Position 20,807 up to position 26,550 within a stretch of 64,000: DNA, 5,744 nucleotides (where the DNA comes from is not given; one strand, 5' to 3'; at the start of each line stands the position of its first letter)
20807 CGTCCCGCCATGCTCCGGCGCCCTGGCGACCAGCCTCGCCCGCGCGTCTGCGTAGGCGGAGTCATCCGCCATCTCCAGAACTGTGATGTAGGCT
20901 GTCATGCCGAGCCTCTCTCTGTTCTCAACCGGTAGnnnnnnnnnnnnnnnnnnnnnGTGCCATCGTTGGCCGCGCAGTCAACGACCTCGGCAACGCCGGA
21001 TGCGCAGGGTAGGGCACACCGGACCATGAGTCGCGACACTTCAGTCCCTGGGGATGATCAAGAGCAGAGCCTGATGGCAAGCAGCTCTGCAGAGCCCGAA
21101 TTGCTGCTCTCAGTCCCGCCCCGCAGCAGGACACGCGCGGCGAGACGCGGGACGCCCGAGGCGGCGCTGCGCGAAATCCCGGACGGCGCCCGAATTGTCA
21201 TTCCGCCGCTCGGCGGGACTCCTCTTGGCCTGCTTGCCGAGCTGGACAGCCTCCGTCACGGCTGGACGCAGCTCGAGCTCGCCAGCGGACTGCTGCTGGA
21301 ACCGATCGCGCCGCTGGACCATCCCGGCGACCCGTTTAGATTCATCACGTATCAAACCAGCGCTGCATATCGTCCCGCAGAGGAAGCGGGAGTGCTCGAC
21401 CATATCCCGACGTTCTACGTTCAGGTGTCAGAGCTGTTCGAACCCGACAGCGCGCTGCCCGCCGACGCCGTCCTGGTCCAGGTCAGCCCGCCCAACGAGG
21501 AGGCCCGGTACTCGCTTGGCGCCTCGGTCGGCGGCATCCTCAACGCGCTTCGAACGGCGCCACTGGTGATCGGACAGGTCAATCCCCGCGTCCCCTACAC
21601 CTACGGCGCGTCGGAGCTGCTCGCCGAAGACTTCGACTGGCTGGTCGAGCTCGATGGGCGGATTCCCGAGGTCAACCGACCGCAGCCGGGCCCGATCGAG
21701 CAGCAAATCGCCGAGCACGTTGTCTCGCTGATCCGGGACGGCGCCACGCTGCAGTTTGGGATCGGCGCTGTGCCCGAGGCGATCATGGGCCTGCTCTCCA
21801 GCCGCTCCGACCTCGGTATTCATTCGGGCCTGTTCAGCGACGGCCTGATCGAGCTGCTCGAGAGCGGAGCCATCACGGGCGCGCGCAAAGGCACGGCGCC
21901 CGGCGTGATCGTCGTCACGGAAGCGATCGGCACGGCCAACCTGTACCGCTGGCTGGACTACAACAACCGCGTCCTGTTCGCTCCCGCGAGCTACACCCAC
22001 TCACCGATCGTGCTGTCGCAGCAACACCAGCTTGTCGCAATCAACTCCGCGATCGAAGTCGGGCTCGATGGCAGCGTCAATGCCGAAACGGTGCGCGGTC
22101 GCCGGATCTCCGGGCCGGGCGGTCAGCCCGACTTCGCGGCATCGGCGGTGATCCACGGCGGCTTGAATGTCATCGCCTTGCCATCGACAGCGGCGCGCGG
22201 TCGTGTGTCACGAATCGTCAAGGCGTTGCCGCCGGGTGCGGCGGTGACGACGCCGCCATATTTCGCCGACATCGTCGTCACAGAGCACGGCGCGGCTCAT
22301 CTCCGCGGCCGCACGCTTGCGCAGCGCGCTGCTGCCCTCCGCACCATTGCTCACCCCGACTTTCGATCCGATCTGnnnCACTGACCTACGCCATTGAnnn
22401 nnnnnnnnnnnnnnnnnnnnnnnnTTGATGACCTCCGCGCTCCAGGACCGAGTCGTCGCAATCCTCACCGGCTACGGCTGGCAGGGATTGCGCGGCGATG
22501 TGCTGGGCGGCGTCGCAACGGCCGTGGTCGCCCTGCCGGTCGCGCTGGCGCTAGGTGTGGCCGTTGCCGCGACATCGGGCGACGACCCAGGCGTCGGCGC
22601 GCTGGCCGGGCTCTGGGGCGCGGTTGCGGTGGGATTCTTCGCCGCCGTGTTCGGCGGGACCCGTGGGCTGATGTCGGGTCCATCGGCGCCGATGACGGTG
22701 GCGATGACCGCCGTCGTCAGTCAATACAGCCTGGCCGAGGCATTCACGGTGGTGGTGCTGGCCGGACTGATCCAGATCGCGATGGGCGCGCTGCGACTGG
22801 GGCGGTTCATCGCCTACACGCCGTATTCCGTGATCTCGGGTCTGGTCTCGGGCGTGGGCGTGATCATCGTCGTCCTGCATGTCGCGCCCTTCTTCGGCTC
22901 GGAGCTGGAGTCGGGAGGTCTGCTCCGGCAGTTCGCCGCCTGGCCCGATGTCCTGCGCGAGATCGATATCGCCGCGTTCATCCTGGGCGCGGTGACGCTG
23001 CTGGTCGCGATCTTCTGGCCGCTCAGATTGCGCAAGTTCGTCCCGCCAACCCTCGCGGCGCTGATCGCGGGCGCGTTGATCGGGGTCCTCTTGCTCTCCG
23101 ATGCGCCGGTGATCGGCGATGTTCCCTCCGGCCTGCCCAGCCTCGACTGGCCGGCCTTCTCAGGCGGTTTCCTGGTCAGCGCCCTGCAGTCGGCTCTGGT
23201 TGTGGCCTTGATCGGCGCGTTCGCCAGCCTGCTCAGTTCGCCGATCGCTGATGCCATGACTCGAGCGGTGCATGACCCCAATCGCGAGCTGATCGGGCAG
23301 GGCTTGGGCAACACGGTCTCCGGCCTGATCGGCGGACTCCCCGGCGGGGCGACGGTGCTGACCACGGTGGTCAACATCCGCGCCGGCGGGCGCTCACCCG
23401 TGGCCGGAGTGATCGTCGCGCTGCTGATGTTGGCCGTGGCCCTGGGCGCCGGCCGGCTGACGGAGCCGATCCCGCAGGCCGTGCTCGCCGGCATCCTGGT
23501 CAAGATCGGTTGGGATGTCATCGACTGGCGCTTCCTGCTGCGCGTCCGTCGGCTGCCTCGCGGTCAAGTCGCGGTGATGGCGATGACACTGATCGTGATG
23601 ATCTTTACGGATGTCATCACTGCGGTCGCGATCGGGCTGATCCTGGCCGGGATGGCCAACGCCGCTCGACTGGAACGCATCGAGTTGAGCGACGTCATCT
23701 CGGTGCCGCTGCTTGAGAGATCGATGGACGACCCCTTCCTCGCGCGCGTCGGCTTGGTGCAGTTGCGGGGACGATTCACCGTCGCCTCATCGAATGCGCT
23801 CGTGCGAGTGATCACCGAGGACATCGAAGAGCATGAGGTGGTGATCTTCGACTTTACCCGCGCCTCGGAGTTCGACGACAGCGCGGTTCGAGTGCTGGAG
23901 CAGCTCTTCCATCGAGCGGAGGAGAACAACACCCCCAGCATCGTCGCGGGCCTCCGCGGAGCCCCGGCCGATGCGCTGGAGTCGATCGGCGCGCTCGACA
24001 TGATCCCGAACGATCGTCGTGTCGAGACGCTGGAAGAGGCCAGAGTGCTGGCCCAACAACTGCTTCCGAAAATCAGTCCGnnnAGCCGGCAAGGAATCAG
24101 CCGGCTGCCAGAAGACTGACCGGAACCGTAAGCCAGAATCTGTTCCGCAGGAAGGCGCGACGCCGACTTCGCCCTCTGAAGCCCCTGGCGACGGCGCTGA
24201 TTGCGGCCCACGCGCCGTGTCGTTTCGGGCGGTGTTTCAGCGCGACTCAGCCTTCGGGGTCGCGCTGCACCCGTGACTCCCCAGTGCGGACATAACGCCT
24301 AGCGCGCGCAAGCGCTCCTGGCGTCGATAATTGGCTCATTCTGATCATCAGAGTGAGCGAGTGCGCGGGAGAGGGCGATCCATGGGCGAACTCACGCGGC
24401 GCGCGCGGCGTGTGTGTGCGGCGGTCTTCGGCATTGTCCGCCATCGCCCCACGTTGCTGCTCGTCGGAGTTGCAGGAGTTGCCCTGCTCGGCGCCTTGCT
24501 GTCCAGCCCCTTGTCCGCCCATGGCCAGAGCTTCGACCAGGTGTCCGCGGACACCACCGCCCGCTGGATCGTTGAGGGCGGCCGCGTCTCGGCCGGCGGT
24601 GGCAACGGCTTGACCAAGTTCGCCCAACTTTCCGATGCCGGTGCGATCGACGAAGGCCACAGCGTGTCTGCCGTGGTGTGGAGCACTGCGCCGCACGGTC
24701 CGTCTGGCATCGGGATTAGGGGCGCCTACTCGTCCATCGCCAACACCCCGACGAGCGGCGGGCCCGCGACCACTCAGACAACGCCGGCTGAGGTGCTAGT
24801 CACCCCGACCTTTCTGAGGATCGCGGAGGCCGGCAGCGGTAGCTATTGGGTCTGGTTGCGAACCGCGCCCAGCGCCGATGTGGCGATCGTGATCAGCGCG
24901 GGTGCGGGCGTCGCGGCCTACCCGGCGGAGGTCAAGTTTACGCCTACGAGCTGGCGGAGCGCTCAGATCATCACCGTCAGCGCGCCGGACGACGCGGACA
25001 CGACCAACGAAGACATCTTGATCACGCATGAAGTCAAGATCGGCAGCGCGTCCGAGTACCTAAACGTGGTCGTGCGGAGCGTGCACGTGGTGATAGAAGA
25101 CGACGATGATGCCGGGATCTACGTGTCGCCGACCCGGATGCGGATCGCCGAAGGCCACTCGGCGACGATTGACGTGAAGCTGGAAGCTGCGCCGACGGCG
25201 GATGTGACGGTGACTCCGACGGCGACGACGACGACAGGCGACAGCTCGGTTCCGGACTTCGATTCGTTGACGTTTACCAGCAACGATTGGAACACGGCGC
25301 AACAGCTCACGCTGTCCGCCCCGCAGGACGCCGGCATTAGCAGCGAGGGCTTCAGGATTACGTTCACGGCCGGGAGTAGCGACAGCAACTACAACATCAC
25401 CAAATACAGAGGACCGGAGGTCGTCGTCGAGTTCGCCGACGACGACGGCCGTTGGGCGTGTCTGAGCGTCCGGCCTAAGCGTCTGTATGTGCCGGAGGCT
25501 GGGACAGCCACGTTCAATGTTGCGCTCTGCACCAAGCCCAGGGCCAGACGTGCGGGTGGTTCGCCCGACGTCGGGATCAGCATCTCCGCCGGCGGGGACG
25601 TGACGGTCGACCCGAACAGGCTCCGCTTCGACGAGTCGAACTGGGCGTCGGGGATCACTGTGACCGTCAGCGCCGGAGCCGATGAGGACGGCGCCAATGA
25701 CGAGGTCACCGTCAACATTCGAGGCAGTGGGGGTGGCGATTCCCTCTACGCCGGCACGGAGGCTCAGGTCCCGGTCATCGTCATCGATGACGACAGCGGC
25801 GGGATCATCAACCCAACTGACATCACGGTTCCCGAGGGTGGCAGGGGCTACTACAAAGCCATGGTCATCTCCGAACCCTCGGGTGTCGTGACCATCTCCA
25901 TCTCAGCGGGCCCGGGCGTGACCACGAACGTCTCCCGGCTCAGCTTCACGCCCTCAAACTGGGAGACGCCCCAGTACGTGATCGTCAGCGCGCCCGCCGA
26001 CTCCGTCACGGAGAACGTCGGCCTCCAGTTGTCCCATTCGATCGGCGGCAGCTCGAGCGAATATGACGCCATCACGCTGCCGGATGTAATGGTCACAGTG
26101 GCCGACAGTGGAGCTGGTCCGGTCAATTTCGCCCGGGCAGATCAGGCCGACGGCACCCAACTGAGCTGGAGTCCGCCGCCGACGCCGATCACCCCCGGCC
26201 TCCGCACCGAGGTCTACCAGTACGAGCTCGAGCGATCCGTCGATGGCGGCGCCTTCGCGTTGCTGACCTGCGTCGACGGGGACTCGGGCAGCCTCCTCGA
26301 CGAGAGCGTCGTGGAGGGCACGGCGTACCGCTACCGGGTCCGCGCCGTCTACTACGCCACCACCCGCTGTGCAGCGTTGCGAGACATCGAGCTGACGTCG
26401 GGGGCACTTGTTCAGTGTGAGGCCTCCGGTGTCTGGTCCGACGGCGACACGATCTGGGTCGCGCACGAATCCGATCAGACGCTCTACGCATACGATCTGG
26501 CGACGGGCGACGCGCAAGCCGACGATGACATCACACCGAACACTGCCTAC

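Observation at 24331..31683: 2450-aa exported multi-repeat protein with a T/S/K-rich 18-bp tandem-repeat linker, G10 hinge and a triple Cys-containing C-terminal repeat of unknown family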

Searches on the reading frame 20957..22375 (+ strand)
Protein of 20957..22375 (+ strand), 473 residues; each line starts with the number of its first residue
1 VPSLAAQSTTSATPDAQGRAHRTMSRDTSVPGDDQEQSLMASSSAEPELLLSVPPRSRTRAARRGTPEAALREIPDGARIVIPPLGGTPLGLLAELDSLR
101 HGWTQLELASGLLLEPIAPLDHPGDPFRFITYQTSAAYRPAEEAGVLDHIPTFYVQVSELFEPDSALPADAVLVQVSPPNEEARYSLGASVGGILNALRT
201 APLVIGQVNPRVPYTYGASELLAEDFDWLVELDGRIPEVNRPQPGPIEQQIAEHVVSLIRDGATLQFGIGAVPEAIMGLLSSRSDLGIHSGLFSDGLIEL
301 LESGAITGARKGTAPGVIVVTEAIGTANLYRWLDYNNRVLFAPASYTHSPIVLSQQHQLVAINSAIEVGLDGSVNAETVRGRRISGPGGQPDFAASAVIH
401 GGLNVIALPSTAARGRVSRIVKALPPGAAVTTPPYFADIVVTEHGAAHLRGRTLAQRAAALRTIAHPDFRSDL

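Call 10: search_protein_families(library=pfam, proteins=[window:20957-22375:+], max_evalue=0.001)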
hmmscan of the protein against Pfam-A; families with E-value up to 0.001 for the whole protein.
window:20957-22375:+ (473 aa): 1 family
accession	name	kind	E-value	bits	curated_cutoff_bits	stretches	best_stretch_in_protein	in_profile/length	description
PF13336.12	AcetylCoA_hyd_C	-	7e-47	159.6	23.7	1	325-473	1-150/154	Acetyl-CoA hydrolase/transferase C-terminal domain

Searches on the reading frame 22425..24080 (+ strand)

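Call 10: search_protein_families(library=pfam, proteins=[window:22425-24080:+], max_evalue=0.001)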
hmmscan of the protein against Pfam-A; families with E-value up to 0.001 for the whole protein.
window:22425-24080:+ (552 aa): 2 families
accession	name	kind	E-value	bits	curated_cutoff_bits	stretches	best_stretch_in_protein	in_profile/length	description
PF00916.26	Sulfate_transp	-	1.9e-70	238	23.2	1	22-388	1-380/380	Sulfate permease family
PF01740.26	STAS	-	3.1e-11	43.4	22.6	1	441-533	9-103/106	STAS domain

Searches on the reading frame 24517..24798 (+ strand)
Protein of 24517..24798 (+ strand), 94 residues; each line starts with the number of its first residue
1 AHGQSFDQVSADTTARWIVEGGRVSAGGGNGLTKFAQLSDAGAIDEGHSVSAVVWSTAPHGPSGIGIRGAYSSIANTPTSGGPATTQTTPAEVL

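Call 57: search_protein_families(library=pfam, proteins=[window:24517-24798:+], max_evalue=1)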
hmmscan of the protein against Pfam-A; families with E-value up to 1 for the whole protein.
window:24517-24798:+ (94 aa): 0 families
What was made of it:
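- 24526..24798 (+): N-terminal ~90-aa region with no detectable family. It is the fastest-evolving part of the protein. No Pfam hit (call 57).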

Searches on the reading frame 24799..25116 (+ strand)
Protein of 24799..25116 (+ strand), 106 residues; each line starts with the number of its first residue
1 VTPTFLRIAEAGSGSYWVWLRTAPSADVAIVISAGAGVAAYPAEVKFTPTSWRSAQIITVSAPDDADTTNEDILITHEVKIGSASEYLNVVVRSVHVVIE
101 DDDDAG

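Call 47: search_solved_structures(query=A3, max_evalue=10)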
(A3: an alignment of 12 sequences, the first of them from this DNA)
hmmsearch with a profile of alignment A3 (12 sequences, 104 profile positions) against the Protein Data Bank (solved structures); distinct sequences matched with E-value up to 10: 10.
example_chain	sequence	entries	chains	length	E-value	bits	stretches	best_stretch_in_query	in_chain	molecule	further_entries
1tnm_A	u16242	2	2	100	0.11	15.8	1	2-80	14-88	TITIN MODULE M5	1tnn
1nct_A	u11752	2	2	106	0.13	15.5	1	2-80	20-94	TITIN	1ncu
6v3p_C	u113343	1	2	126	0.21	14.8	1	1-79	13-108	IgA FC receptor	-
2zez_A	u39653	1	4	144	0.46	13.7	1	22-75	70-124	S-layer associated multidomain endoglucanase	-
6dzt_M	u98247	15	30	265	0.51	13.6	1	11-68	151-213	scFv | Single-chain variable fragment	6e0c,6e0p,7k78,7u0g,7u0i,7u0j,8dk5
9tay_Z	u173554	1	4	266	0.52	13.6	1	11-68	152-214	scFv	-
7ouu_A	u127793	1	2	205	0.55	13.5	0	3-61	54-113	Isoform 2 of Filamin-C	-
5vl3_Q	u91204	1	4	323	0.69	13.2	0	57-89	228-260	B-cell receptor CD22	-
3ubh_A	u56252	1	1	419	0.88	12.8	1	17-102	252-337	Neural-cadherin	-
7ouv_A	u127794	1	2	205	1.1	12.5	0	3-61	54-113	Isoform 2 of Filamin-C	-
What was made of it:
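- On Calx-beta (PF03160), for the four N-terminal repeats: PDB profile hits are to Ig-like domains, at E 0.1-1 only (call 47).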

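Call 57: search_protein_families(library=pfam, proteins=[window:24799-25116:+], max_evalue=1)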
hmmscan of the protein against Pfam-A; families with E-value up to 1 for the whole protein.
window:24799-25116:+ (106 aa): 0 families

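Call 59: find_homologous_proteins(query=A3, max_evalue=0.001)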
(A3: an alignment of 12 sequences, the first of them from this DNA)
Query A3 (12 sequences) (106 aa, profile of the alignment): 29 proteins with E <= 0.001 among 3125 candidates.
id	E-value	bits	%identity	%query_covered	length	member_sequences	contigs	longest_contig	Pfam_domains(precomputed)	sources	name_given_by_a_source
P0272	9.9e-32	127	39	63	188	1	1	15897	PF17766.8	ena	-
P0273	3.1e-30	122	62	100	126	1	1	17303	-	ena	-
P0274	1.4e-27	113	37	46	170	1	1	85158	-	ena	-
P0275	2.1e-19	87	33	77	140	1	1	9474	-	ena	-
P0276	9.4e-19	85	40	56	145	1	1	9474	PF17766.8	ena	-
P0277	2.3e-17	81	31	92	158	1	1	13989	-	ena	-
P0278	9.0e-16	76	35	100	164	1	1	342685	-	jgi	jgi:hypothetical protein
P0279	1.1e-15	75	38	100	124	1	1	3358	PF17766.8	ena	-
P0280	4.4e-15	73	33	97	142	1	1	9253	-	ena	-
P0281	1.9e-14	71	32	61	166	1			-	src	-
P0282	2.6e-14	71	29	61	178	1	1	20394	-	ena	-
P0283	4.2e-14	70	31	91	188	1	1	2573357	-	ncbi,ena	-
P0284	1.2e-13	69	36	48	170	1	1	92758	-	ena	-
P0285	2.0e-12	65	33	62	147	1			-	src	-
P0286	8.3e-11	60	-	-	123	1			-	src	-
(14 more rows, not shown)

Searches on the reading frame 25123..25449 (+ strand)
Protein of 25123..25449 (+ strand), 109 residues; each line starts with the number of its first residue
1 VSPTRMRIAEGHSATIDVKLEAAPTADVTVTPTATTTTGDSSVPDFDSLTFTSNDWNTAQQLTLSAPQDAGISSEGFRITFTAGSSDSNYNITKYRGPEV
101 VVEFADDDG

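Call 57: search_protein_families(library=pfam, proteins=[window:25123-25449:+], max_evalue=1)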
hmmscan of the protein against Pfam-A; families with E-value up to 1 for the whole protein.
window:25123-25449:+ (109 aa): 2 families
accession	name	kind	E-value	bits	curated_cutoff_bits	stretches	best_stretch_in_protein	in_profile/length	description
PF09619.16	YscW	-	0.079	13.7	22.6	1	5-66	13-76/107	Type III secretion system lipoprotein chaperone (YscW)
PF14016.12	DUF4232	-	0.091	13.4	27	1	11-70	58-114/129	Domain of unknown function (DUF4232)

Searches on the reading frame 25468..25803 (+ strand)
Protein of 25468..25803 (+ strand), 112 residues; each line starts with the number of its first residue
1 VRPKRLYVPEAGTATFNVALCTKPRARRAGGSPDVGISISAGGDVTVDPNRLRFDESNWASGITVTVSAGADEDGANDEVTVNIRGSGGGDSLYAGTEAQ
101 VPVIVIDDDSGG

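Call 57: search_protein_families(library=pfam, proteins=[window:25468-25803:+], max_evalue=1)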
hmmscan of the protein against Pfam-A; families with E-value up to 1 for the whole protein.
window:25468-25803:+ (112 aa): 2 families
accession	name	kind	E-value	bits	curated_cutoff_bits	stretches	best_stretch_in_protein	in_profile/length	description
PF17766.7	fn3_6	-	0.0051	17.4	26.4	1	38-74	40-76/99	Fibronectin type-III domain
PF14734.12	DUF4469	-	0.086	13.2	22.6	1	38-83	15-61/101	Domain of unknown function (DUF4469) with IG-like fold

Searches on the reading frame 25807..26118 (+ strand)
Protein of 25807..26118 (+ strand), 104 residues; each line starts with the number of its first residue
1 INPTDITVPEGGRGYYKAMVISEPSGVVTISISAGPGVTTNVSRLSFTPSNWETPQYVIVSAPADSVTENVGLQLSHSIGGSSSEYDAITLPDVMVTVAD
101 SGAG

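Call 57: search_protein_families(library=pfam, proteins=[window:25807-26118:+], max_evalue=1)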
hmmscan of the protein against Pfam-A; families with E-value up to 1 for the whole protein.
window:25807-26118:+ (104 aa): 2 families
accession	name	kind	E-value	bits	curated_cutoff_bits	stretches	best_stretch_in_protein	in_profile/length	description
PF17805.7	AsnC_trans_reg2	-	0.066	13.8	27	1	31-81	25-73/86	AsnC-like ligand binding domain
PF04172.21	LrgB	-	0.11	12.3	25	1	28-84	78-134/214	LrgB-like family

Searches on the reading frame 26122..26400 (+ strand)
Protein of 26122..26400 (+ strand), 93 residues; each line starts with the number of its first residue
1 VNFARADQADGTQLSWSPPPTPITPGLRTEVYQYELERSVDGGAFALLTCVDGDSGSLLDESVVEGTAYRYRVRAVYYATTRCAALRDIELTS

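Call 57: search_protein_families(library=pfam, proteins=[window:26122-26400:+], max_evalue=1)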
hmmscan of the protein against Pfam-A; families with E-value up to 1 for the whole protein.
window:26122-26400:+ (93 aa): 1 family
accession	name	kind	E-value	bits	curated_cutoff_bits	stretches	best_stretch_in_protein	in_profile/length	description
PF00041.27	fn3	-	0.032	14.9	25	1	7-77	11-70/84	Fibronectin type III domain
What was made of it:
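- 26122..26400 (+): Canonical-looking Fn3 domain (aa 598-690). Weak PF00041 match when scanned alone (E = 0.032, call 57).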
